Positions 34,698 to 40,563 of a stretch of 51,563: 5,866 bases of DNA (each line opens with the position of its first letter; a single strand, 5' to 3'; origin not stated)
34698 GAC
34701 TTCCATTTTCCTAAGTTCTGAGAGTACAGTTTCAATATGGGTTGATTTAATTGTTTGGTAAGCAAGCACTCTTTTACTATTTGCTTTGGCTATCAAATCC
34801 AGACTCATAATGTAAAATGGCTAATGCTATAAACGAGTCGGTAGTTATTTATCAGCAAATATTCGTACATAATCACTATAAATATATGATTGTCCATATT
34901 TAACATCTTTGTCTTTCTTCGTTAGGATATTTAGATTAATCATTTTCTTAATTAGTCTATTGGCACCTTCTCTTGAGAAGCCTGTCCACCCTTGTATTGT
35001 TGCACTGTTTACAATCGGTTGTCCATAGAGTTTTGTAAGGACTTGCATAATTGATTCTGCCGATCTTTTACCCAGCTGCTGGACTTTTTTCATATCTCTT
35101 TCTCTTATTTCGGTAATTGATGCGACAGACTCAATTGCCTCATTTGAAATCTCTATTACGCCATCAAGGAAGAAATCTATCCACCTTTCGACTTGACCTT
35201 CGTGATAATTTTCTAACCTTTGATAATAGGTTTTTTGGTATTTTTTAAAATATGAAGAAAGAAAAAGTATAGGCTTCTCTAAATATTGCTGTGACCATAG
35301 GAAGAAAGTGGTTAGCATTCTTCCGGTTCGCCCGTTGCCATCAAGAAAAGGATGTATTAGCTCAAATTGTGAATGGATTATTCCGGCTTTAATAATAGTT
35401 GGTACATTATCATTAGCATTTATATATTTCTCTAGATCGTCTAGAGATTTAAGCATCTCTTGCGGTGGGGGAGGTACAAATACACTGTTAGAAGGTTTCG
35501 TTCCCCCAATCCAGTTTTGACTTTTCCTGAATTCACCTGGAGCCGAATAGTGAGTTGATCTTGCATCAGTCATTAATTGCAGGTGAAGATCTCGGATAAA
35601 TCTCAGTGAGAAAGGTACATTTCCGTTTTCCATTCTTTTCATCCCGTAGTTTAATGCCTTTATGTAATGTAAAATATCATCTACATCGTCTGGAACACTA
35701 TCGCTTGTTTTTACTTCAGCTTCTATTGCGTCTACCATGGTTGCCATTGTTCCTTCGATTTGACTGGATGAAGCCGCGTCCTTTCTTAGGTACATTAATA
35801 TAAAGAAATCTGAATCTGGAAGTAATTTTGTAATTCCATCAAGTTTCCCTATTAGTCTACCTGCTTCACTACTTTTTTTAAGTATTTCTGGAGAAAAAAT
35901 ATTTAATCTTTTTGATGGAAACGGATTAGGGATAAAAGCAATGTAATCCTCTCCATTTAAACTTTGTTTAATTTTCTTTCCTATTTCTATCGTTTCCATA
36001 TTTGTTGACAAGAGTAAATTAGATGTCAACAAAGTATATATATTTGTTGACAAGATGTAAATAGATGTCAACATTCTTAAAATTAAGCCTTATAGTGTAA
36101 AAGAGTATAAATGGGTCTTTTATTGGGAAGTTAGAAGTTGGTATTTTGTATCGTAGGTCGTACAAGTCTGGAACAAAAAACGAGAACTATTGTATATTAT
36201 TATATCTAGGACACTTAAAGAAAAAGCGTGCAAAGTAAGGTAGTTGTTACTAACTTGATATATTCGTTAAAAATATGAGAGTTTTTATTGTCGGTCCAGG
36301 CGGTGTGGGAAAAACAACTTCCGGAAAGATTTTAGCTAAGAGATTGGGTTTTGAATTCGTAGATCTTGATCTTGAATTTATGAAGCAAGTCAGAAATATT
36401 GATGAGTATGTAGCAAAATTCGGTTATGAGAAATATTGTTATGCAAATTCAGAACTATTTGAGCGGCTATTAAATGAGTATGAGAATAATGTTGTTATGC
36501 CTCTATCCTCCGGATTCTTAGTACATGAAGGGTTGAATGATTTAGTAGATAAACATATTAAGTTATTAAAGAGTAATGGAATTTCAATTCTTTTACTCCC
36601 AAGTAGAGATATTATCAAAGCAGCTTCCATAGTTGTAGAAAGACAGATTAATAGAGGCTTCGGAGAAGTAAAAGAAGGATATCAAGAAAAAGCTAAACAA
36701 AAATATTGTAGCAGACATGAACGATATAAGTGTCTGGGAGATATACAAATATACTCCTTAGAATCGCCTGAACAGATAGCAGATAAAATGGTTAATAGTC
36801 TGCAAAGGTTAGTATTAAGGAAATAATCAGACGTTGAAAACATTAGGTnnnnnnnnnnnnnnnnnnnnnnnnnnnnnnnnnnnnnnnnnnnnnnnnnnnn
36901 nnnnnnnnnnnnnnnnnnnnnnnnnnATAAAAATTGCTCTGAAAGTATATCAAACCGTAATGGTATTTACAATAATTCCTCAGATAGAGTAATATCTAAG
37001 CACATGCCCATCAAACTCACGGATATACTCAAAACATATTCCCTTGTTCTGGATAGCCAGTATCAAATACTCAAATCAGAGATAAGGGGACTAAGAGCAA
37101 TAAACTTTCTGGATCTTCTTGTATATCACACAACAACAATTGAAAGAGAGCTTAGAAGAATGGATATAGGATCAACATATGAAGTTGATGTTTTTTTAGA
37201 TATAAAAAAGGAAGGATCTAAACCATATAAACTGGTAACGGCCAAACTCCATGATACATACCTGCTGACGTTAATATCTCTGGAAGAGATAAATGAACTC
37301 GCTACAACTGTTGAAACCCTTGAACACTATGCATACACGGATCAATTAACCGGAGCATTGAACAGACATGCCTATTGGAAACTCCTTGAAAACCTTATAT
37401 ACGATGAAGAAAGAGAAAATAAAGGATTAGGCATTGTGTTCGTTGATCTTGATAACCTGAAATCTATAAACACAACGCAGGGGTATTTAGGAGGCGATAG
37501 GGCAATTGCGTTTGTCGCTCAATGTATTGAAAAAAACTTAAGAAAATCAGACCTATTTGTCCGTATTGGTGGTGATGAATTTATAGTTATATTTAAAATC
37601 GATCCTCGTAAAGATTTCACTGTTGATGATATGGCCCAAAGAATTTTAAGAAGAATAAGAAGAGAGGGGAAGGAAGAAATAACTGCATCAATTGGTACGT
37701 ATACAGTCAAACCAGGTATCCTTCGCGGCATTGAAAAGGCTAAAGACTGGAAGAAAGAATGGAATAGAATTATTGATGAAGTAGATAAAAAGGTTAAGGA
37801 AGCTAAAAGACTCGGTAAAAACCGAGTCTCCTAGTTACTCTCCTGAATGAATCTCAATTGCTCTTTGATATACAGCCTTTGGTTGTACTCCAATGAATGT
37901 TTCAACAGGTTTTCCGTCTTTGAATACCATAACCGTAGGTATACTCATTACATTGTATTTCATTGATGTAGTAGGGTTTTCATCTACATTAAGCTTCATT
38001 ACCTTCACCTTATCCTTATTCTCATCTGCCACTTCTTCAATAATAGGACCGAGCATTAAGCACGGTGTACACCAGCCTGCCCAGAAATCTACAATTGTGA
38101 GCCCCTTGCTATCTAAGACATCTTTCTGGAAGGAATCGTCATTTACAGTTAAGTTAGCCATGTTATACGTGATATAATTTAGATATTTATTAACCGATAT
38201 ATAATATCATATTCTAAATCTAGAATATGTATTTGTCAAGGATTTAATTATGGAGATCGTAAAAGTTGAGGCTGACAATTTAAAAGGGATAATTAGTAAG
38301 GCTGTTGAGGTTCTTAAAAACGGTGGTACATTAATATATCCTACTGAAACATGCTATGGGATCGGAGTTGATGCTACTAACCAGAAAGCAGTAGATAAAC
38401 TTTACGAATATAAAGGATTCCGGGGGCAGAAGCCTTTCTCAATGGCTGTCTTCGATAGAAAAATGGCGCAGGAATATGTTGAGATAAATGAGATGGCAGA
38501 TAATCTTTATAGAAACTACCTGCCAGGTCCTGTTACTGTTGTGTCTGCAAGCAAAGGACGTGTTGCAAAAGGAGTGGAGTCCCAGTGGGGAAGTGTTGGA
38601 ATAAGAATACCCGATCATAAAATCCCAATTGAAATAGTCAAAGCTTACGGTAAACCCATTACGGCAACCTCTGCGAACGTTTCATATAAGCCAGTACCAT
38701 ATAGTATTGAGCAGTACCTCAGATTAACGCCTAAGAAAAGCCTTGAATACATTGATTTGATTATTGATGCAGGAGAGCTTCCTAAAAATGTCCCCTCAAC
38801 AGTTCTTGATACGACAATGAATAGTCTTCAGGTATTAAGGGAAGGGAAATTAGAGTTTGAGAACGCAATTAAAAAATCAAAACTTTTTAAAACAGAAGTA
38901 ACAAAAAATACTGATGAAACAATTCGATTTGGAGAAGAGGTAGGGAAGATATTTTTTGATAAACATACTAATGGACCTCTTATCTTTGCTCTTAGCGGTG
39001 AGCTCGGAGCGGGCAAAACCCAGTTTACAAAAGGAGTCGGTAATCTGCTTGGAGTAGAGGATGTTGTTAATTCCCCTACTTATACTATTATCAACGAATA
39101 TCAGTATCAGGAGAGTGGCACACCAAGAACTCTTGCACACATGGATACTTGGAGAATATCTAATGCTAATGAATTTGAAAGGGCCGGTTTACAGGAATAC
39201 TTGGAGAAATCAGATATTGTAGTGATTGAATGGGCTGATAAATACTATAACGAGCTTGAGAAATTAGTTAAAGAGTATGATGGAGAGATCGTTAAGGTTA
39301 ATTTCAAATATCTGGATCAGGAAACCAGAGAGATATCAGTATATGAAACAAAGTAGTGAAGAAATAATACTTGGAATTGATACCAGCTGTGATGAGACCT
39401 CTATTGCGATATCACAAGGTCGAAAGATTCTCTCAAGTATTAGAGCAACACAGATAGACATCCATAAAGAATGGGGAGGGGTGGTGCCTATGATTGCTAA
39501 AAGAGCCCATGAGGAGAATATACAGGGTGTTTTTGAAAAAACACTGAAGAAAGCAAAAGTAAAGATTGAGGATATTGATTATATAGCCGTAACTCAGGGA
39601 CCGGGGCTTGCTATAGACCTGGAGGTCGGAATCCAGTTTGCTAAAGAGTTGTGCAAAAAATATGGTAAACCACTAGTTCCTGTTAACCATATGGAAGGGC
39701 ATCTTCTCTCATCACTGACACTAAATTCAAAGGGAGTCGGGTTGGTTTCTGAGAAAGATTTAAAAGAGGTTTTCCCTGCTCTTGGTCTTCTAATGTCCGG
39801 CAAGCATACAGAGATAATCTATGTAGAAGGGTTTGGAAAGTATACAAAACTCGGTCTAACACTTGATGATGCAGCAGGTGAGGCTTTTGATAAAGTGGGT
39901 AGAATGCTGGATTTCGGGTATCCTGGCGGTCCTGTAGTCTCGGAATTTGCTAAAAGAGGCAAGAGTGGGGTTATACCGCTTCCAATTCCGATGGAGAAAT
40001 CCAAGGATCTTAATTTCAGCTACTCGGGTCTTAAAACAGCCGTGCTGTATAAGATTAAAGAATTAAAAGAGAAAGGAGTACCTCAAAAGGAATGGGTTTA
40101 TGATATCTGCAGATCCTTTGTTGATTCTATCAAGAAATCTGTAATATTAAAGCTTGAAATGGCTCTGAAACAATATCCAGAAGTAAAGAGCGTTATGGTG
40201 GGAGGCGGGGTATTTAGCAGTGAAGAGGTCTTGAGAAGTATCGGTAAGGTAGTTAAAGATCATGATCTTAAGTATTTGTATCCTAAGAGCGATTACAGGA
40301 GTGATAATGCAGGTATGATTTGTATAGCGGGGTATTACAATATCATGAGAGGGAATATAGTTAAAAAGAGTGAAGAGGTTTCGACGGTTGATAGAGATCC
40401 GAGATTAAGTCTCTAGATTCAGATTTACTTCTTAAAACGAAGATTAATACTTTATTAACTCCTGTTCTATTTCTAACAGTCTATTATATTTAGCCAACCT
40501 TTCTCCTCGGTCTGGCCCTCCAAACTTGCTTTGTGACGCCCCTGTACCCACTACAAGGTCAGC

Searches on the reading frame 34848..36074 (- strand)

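Call 71: search_protein_families(library=pfam, proteins=[window:34848-36074:-], max_evalue=0.0001)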
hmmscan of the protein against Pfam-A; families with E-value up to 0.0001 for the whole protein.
window:34848-36074:- (409 aa): 2 families
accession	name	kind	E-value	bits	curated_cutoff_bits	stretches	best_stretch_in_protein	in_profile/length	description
PF02661.23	Fic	-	6.4e-22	78.6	24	1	154-259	1-93/93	Fic/DOC family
PF13784.11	Fic_N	-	1.1e-20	73.8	26.7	1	65-145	1-81/82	Fic/DOC family N-terminal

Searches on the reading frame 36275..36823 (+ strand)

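Call 72: search_protein_families(library=pfam, proteins=[window:36275-36823:+], max_evalue=0.0001)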
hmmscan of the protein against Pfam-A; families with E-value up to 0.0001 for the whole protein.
window:36275-36823:+ (183 aa): 2 families
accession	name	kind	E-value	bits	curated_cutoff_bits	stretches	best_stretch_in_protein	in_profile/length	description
PF01202.28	SKI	-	4.3e-17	63.1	22.1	1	10-176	2-158/159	Shikimate kinase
PF13238.12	AAA_18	-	1.3e-05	26.1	29.4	1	3-95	1-81/128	AAA domain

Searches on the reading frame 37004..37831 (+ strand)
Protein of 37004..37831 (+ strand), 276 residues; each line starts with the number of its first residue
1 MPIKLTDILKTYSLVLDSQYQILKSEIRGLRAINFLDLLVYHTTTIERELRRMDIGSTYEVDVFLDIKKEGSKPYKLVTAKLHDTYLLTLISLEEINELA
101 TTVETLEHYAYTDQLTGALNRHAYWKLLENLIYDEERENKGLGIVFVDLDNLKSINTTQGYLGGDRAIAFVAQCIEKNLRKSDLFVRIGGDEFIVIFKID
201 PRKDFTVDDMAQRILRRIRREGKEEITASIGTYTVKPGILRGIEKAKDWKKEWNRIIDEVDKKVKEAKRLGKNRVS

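Call 71: search_protein_families(library=pfam, proteins=[window:37004-37831:+], max_evalue=0.0001)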
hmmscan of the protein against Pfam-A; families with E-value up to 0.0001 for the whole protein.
window:37004-37831:+ (276 aa): 1 family
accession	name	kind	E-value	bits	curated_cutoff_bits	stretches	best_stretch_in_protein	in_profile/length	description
PF00990.26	GGDEF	-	6.9e-27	94.6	23.8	1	110-274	1-161/161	Diguanylate cyclase, GGDEF domain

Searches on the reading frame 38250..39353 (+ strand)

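Call 71: search_protein_families(library=pfam, proteins=[window:38250-39353:+], max_evalue=0.0001)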
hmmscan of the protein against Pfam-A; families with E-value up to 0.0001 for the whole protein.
window:38250-39353:+ (368 aa): 2 families
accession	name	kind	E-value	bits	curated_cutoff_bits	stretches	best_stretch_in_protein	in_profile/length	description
PF01300.24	Sua5_yciO_yrdC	-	6.9e-45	153.2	25.1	1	20-199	1-178/178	Telomere recombination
PF02367.23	TsaE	-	9.1e-31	106.9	26.6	1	219-360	2-126/128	Threonylcarbamoyl adenosine biosynthesis protein TsaE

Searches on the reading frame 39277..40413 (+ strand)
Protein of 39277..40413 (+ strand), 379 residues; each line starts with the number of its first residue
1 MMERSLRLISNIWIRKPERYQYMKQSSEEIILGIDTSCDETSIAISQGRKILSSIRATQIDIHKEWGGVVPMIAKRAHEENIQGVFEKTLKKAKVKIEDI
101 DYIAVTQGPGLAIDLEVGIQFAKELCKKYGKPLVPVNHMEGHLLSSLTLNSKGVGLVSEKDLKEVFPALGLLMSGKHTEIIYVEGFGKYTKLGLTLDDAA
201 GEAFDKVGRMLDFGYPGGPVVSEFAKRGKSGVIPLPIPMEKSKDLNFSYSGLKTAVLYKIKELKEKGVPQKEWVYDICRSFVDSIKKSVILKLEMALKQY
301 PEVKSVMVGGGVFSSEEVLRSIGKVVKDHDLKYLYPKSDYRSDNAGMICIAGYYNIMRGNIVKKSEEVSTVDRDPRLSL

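Call 71: search_protein_families(library=pfam, proteins=[window:39277-40413:+], max_evalue=0.0001)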
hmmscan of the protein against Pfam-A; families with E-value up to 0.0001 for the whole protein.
window:39277-40413:+ (379 aa): 2 families
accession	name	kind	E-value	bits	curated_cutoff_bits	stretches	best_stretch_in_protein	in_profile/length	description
PF00814.31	TsaD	-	3.7e-74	250.2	24.8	1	50-348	1-262/264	tRNA N6-adenosine threonylcarbamoyltransferase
PF01869.26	BcrAD_BadFG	-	3.4e-05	23.9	31.5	0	73-155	35-98/271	BadF/BadG/BcrA/BcrD ATPase family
